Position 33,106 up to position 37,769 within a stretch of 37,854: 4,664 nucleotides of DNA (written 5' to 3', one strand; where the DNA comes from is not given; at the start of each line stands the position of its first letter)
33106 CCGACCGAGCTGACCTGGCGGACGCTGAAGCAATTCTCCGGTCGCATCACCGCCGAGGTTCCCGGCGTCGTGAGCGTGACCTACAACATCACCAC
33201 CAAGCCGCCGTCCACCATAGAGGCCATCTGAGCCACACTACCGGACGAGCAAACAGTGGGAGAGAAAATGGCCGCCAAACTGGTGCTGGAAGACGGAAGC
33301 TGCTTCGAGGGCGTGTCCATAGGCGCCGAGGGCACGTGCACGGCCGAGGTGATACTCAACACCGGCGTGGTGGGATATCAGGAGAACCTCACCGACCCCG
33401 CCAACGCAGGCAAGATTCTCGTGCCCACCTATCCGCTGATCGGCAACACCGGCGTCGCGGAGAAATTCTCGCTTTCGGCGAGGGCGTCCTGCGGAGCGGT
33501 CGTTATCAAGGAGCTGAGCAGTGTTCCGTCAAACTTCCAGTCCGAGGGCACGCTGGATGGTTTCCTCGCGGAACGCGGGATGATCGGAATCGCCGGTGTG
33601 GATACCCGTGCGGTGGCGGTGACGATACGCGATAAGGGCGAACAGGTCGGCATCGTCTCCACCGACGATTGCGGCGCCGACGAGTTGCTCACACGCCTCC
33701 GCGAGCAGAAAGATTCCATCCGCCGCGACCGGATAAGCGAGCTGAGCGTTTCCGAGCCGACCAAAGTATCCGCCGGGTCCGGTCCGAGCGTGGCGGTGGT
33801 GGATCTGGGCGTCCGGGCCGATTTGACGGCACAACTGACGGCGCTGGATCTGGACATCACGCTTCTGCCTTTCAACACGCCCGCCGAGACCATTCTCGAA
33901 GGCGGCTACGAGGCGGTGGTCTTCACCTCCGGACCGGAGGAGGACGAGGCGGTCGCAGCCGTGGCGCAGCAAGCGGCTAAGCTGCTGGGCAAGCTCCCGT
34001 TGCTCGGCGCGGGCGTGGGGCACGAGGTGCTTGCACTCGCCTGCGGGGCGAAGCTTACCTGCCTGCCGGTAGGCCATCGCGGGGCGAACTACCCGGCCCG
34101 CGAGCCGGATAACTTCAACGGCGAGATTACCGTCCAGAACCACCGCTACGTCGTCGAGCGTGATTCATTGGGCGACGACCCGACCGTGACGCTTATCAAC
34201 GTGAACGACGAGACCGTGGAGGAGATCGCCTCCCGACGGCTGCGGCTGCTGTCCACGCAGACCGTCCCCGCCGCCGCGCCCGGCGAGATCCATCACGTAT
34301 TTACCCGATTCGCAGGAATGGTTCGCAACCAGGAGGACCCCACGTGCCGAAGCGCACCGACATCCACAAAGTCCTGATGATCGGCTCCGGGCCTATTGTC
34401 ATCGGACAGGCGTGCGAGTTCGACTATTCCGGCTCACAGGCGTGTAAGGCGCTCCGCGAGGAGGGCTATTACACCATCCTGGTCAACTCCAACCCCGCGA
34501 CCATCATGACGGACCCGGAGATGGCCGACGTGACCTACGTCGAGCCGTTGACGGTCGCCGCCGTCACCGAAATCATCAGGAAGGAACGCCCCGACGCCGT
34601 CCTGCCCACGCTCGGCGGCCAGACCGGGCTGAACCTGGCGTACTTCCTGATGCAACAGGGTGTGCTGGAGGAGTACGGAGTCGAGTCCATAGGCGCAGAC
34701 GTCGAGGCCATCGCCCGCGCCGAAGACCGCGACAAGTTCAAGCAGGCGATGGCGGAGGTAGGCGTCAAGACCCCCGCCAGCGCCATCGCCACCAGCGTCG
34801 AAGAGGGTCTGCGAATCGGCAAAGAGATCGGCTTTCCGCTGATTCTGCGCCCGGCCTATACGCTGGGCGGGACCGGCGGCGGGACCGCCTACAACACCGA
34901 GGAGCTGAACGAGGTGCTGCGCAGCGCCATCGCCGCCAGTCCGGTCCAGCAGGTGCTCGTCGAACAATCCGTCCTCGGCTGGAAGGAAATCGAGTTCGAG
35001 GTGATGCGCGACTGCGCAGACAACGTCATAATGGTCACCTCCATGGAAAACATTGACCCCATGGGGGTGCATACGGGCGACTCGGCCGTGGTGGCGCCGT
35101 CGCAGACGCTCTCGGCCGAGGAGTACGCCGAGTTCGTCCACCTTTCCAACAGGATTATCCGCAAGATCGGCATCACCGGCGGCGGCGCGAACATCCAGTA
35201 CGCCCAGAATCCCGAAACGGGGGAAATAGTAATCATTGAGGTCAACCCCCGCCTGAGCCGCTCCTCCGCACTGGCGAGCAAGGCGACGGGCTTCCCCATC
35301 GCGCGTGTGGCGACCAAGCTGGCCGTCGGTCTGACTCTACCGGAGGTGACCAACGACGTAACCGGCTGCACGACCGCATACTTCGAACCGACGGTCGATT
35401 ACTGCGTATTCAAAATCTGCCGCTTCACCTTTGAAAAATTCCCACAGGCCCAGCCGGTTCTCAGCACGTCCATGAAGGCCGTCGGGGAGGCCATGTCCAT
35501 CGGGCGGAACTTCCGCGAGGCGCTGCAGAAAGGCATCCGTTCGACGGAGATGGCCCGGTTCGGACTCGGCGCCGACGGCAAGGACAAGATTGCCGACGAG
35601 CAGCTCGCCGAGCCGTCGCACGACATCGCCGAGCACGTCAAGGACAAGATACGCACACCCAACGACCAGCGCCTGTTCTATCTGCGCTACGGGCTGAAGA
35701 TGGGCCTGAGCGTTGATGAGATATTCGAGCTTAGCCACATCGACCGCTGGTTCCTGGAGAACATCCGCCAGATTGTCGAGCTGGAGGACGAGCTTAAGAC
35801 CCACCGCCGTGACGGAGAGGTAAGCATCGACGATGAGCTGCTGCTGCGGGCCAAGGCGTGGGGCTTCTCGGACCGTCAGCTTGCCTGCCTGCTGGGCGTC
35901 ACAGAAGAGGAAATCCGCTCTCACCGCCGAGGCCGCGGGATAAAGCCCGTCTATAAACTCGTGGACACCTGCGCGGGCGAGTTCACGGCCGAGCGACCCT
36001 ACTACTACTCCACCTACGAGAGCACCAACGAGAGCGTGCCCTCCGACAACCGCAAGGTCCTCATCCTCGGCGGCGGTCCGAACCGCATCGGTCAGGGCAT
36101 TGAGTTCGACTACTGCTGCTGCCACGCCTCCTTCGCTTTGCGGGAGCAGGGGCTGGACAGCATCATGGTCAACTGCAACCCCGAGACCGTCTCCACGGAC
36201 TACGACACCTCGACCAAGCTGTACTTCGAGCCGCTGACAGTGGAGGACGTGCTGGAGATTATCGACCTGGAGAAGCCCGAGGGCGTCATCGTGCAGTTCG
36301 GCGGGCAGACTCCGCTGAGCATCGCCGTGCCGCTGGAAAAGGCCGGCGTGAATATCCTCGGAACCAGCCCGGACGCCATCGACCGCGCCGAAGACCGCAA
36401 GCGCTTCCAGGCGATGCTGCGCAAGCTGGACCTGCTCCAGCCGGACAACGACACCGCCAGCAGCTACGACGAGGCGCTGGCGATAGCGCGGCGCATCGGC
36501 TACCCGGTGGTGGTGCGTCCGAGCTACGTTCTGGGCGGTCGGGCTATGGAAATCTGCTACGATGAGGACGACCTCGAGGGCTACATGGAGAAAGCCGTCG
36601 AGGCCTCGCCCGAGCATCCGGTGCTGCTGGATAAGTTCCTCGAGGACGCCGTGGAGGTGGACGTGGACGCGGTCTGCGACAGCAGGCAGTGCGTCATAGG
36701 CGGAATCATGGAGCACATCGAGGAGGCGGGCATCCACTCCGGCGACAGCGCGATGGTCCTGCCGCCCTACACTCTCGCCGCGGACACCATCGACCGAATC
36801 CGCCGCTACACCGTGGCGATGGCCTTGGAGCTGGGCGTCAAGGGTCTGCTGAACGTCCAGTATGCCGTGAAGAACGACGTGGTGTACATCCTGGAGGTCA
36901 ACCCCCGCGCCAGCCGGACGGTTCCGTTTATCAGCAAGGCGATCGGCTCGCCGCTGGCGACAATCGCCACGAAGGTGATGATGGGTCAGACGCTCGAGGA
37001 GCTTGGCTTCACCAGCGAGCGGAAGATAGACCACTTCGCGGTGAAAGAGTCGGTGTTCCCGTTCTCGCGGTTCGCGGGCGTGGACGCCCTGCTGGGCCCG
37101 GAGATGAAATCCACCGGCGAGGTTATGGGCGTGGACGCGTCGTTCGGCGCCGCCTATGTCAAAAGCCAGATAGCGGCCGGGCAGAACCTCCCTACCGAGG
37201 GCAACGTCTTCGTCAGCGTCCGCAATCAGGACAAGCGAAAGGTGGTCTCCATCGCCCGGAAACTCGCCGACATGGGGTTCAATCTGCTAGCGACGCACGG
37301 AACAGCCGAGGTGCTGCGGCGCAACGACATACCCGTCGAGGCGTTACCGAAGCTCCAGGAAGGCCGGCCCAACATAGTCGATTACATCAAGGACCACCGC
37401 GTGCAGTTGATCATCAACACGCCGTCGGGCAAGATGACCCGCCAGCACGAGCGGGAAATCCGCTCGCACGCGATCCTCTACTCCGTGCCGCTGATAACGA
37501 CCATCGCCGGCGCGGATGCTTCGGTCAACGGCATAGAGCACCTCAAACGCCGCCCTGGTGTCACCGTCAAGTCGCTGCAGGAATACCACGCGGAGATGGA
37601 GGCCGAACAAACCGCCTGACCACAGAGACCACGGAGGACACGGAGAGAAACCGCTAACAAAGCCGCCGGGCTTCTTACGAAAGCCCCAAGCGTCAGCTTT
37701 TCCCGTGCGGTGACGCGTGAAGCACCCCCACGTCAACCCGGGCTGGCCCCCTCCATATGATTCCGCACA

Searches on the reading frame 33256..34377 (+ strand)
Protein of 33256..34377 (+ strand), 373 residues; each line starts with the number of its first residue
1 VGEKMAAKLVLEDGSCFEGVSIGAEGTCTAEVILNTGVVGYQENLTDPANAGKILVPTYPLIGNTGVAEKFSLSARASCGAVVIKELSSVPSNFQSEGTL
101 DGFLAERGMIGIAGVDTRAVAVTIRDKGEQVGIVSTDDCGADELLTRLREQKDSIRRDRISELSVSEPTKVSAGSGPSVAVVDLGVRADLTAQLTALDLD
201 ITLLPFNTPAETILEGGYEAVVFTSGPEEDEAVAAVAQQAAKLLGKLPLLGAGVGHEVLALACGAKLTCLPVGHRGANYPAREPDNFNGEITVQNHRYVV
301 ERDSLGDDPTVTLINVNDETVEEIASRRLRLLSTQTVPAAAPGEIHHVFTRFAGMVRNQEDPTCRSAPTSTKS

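Call 85: search_protein_families(library=pfam, proteins=[window:33256-34377:+], max_evalue=0.001)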
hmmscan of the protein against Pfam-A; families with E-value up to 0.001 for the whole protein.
window:33256-34377:+ (373 aa): 2 families
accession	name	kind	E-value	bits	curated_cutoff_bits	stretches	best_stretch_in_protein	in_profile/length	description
PF00988.28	CPSase_sm_chain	-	2.1e-39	134.7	27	1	9-133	1-125/126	Carbamoyl-phosphate synthase small chain, CPSase domain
PF00117.34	GATase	-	3.2e-19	69.8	22.8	1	181-336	2-169/190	Glutamine amidotransferase class-I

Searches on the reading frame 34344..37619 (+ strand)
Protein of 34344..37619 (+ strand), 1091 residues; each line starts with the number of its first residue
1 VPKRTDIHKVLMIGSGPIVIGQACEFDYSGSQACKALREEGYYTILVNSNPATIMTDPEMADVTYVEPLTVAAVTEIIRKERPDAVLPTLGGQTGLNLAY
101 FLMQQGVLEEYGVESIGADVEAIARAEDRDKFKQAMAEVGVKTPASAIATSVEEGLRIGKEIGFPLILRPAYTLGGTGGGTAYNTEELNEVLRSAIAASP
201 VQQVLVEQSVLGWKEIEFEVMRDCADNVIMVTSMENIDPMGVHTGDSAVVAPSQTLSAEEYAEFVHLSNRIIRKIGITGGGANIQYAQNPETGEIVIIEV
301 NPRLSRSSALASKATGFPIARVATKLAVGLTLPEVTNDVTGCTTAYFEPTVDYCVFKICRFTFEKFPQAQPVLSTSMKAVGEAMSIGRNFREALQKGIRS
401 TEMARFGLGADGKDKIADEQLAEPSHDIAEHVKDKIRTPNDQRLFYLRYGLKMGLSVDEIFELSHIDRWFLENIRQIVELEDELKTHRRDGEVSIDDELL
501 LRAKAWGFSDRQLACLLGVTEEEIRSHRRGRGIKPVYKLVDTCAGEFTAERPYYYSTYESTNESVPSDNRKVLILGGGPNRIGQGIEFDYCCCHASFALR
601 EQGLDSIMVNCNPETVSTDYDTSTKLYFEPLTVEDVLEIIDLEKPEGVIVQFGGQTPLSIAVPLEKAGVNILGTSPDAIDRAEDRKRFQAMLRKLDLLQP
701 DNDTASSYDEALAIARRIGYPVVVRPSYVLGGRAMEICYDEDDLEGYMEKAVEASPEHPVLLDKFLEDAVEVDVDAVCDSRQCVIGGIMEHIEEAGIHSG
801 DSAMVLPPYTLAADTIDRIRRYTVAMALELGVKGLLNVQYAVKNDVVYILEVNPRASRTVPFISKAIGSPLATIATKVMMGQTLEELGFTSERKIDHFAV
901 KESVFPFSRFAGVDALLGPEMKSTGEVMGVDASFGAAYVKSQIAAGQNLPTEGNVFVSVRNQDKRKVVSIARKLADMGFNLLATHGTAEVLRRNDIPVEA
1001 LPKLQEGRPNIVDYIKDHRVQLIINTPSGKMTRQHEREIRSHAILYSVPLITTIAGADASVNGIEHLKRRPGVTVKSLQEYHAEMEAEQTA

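Call 37: search_protein_families(library=pfam, proteins=[window:34344-37619:+], max_evalue=0.001)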
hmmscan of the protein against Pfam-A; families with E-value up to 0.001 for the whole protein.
window:34344-37619:+ (1091 aa): 10 families
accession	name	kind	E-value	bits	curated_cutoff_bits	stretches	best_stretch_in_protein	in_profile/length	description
PF02786.22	CPSase_L_D2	-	3.2e-107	357.3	19.8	2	128-334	1-210/211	Carbamoyl-phosphate synthase L chain, ATP binding domain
PF25596.1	CPSase_L_D1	-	6.7e-99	326.4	27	2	569-680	2-117/118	Carbamoyl phosphate synthase preATP-grasp domain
PF02787.25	CPSase_L_D3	-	1e-26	93.1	26.6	1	435-516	2-79/80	Carbamoyl-phosphate synthetase large chain, oligomerisation domain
PF02142.27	MGS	-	7.7e-21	74.5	24.1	1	967-1052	2-94/94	MGS-like domain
PF02222.28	ATP-grasp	-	4.7e-15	56.1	27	2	692-856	3-163/179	ATP-grasp domain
PF07478.18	Dala_Dala_lig_C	-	6.2e-13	49.2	24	2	157-302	30-174/204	D-ala D-ala ligase C-terminus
PF15632.11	ATPgrasp_Ter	-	3.2e-10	40.3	29.1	1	818-882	48-111/131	ATP-grasp in the biosynthetic pathway with Ter operon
PF02655.19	ATP-grasp_3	-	3.9e-08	34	23.2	0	127-305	2-158/160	ATP-grasp domain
PF13549.11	ATP-grasp_5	-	5.1e-05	23.2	27.6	0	688-725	15-52/221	ATP-grasp domain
PF13535.11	ATP-grasp_4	-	0.00073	19.6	27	0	164-303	3-151/160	ATP-grasp domain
